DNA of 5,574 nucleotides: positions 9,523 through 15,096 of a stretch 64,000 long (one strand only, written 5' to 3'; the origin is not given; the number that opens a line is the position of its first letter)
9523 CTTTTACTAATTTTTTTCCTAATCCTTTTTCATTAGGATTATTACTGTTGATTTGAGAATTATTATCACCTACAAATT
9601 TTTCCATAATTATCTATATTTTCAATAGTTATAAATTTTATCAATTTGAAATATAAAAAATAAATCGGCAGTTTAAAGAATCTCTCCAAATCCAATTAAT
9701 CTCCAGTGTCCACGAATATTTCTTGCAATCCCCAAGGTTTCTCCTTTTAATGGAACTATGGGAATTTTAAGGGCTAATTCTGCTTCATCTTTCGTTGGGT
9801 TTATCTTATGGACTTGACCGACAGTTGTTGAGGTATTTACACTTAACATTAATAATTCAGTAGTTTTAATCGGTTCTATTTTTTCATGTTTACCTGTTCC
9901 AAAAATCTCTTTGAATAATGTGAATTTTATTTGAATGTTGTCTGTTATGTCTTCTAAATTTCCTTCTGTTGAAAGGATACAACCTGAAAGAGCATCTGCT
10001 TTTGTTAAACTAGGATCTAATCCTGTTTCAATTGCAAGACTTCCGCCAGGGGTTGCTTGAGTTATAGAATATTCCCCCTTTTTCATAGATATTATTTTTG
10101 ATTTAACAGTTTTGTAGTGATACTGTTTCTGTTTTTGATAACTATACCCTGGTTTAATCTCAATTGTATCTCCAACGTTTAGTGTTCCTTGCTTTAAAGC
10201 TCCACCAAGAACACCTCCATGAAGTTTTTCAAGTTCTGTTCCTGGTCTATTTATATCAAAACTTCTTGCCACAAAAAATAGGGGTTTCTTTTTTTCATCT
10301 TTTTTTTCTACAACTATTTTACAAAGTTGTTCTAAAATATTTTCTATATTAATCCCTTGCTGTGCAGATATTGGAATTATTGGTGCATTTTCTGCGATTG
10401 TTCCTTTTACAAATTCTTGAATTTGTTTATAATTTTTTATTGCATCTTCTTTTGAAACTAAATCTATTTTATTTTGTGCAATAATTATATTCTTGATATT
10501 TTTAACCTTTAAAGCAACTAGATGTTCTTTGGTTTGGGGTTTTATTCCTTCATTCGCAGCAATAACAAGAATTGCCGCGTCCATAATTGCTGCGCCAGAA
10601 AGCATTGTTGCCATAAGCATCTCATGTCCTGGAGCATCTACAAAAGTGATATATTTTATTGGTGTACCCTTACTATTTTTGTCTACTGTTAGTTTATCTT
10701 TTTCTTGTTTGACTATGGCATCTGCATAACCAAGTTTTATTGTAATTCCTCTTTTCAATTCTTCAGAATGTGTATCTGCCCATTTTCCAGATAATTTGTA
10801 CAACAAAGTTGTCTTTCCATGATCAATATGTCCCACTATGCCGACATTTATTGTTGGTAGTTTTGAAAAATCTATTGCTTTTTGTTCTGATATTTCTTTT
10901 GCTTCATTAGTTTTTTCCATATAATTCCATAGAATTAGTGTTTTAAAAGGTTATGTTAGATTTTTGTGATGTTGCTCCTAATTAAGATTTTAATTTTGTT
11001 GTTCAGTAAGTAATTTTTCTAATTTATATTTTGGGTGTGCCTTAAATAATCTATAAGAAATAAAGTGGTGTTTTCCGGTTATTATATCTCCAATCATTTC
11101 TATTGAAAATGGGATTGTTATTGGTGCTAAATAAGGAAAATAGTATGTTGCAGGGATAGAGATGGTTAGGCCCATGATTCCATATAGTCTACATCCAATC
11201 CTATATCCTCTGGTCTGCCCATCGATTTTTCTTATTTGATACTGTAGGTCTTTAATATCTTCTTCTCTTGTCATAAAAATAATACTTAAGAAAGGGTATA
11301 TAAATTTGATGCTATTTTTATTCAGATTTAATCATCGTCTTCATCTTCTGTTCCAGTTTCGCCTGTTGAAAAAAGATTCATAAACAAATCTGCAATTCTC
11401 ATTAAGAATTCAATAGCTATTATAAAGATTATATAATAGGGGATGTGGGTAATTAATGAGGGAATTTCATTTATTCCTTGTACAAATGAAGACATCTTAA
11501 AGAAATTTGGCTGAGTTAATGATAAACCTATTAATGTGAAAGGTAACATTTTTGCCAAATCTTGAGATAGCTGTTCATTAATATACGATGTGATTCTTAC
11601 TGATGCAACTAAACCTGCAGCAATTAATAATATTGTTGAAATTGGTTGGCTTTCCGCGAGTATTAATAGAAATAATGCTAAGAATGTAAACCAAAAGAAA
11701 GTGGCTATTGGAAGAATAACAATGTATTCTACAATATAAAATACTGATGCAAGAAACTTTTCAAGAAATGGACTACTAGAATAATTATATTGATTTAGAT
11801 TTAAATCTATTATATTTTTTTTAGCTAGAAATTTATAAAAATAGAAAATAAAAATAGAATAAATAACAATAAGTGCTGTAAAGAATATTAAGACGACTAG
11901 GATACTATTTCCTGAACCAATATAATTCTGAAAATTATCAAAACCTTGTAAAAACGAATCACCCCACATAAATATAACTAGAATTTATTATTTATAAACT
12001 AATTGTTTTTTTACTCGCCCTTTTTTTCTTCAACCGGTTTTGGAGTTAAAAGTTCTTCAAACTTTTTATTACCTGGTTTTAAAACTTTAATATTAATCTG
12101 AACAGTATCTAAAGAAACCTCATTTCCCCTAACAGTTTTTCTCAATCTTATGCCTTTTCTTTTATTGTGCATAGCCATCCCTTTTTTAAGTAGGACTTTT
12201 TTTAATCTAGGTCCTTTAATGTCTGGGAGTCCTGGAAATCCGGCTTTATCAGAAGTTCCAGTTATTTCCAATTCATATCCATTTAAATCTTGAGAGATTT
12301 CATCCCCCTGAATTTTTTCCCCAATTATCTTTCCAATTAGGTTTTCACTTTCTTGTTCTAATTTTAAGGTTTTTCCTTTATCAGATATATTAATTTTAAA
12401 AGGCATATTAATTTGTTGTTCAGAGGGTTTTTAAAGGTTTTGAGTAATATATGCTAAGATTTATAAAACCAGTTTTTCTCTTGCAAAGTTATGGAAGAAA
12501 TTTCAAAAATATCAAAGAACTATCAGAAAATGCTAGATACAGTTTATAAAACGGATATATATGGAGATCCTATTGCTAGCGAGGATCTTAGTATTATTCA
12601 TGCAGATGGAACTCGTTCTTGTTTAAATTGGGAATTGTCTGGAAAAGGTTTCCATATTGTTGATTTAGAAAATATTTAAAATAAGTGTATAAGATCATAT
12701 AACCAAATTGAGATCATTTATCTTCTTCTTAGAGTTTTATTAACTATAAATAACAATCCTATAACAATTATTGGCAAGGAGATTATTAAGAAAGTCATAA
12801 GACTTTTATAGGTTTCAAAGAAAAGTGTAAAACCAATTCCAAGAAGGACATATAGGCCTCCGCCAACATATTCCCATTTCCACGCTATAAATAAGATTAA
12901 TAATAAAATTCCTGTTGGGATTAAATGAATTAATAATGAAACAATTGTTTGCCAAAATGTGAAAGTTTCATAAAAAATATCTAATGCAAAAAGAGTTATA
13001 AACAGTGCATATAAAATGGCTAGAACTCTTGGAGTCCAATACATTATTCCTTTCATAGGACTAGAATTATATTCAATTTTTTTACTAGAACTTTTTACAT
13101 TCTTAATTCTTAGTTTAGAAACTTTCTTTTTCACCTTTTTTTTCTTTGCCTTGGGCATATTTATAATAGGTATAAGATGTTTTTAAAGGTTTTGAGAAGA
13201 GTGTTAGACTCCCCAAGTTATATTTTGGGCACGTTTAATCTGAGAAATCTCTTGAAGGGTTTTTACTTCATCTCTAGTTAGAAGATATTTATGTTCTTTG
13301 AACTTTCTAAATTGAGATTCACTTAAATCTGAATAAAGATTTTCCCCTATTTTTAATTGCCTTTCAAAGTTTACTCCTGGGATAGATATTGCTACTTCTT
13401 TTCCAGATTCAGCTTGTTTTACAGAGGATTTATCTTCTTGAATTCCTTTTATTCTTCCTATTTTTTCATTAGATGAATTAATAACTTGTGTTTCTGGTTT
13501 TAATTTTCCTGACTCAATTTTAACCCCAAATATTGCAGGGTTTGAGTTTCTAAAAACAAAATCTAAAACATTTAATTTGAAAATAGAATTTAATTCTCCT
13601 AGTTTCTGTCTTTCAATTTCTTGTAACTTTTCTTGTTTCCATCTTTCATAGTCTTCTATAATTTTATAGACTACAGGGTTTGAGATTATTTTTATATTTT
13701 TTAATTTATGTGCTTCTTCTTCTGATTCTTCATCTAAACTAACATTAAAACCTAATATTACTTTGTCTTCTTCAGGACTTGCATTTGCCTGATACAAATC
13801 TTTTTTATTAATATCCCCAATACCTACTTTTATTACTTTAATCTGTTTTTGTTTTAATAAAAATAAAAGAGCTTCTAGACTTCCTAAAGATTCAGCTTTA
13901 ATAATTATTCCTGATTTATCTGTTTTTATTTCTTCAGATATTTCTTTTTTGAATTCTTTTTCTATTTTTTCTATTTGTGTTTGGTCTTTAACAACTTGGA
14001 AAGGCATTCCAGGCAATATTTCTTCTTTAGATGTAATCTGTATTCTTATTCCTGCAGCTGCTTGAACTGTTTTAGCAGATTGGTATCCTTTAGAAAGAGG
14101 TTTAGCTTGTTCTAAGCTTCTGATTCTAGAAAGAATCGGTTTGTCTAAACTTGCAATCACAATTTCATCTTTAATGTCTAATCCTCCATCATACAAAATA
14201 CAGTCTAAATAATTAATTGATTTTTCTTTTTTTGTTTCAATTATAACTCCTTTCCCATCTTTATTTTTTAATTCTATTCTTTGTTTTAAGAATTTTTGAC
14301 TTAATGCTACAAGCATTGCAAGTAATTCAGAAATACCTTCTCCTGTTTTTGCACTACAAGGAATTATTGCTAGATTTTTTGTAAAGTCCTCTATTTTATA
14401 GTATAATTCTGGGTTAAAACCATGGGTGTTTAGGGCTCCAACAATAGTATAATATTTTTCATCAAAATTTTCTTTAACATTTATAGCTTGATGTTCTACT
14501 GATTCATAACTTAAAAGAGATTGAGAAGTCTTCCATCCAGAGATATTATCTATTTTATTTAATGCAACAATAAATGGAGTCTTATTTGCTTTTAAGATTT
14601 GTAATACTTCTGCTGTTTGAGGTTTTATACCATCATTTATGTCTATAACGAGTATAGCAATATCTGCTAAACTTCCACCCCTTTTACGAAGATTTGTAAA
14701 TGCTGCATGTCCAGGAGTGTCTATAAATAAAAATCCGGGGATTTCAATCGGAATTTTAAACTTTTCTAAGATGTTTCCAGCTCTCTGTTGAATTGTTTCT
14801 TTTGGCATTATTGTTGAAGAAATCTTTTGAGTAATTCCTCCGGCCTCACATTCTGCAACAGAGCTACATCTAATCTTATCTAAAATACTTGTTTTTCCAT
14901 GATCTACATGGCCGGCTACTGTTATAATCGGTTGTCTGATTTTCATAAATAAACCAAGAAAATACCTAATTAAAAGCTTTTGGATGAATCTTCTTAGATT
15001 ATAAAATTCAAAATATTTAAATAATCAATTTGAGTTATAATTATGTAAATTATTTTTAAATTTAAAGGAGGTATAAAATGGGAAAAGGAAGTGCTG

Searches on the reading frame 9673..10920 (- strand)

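Call 14: search_protein_families(library=ncbifam, proteins=[window:9673-10920:-], max_evalue=0.00001)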
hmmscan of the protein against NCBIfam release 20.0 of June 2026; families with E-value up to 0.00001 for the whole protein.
window:9673-10920:- (415 aa): 34 families (the best 25 are shown)
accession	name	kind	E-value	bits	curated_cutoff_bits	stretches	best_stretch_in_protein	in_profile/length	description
NF003077.0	PRK04000.1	equivalog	4.6e-155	516.8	315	1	20-414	6-410/412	translation initiation factor IF-2 subunit gamma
TIGR03680.1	eif2g_arch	equivalog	5.2e-153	510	514.5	1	21-414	3-406/407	translation initiation factor IF-2 subunit gamma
TIGR00475.1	selB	equivalog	1.2e-45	156.3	242.25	1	24-275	1-231/581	selenocysteine-specific translation elongation factor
NF000766.0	PRK00049.1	subfamily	1.9e-28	99.4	449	1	21-255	10-247/396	elongation factor Tu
NF009373.0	PRK12736.1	subfamily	2.3e-28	99.1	452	1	21-256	10-246/394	elongation factor Tu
NF009372.0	PRK12735.1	subfamily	1.6e-27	96.4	479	1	21-256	10-248/396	elongation factor Tu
TIGR00487.1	IF-2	equivalog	2.8e-27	95.7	424.4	1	6-259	68-300/587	translation initiation factor IF-2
NF008969.0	PRK12317.1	subfamily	2.9e-27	95.3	502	1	21-295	5-289/426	elongation factor 1-alpha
TIGR00485.1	EF-Tu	equivalog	2.4e-26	92.4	522.4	1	21-256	10-246/394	elongation factor Tu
TIGR00483.1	EF-1_alpha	equivalog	6.8e-23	80.8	540.1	1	22-220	6-227/427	translation elongation factor EF-1 subunit alpha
NF003078.0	PRK04004.1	equivalog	1.7e-20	73.2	468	1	26-163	14-149/598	translation initiation factor IF-2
TIGR00231.1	small_GTP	domain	7.6e-19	68.1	42.5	1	23-197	3-160/164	GTP-binding protein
TIGR00491.2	aIF-2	equivalog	1e-18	67.2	554.75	1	26-157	7-136/591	translation initiation factor IF-2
NF003478.0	PRK05124.1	equivalog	3.9e-17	62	590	1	93-257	111-281/475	sulfate adenylyltransferase subunit CysN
TIGR02034.1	CysN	subfamily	4.2e-17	62.3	336.1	1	93-258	84-255/406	sulfate adenylyltransferase, large subunit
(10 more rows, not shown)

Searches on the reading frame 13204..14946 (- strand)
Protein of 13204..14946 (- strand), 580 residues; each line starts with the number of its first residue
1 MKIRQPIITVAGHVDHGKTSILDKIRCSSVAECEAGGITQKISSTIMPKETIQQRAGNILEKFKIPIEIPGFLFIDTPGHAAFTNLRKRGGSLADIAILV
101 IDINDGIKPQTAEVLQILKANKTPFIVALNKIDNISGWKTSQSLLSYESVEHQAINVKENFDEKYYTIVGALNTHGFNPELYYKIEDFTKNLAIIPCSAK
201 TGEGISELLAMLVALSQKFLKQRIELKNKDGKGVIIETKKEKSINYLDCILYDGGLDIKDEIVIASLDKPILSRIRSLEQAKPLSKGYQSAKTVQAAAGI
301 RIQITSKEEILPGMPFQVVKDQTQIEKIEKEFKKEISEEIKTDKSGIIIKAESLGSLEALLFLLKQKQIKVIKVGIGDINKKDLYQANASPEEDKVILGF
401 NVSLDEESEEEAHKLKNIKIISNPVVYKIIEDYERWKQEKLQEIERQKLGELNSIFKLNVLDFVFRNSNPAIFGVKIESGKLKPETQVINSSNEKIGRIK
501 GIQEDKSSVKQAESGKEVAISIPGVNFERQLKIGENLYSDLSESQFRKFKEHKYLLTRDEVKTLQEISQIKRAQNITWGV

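Call 14: search_protein_families(library=ncbifam, proteins=[window:13204-14946:-], max_evalue=0.00001)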
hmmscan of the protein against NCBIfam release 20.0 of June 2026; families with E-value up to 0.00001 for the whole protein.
window:13204-14946:- (580 aa): 36 families (the best 25 are shown)
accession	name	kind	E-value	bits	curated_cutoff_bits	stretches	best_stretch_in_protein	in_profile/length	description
NF003078.0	PRK04004.1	equivalog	1.4e-196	654.6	468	1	1-579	7-597/598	translation initiation factor IF-2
TIGR00491.2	aIF-2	equivalog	5.8e-169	563.3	554.75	1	2-579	1-590/591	translation initiation factor IF-2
NF011418.0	PRK14845.1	equivalog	8.7e-164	546.9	756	1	19-579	475-1048/1049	translation initiation factor IF-2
TIGR00487.1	IF-2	equivalog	1.1e-58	199.5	424.4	2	2-135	84-200/587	translation initiation factor IF-2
TIGR00475.1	selB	equivalog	2.7e-21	75.9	242.25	1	7-142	2-123/581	selenocysteine-specific translation elongation factor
TIGR00231.1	small_GTP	domain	1.3e-18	67.3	42.5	1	7-143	5-133/164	GTP-binding protein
NF009373.0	PRK12736.1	subfamily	1e-14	54.1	452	1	8-155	15-157/394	elongation factor Tu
TIGR01394.1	TypA_BipA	equivalog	1.4e-14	53.2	757.3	1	8-135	4-129/594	translational GTPase TypA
NF008969.0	PRK12317.1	subfamily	7.4e-14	51.2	502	1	67-141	82-158/426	elongation factor 1-alpha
NF000766.0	PRK00049.1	subfamily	8.8e-14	51.1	449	1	9-170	16-172/396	elongation factor Tu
NF009892.0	PRK13351.1-3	equivalog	9.9e-14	50.7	640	1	10-150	8-152/623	elongation factor G-like protein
NF009372.0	PRK12735.1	subfamily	1.2e-13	50.6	479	1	9-169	16-171/396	elongation factor Tu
NF009381.0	PRK12740.1-5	subfamily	2.9e-13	49.1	583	1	8-134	12-138/692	elongation factor G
NF012153.1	tet_protect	equivalog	1.2e-12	46.9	775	1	10-134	5-129/614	tetracycline resistance ribosomal protection protein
TIGR03680.1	eif2g_arch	equivalog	2e-12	47.1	514.5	1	7-140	7-153/407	translation initiation factor IF-2 subunit gamma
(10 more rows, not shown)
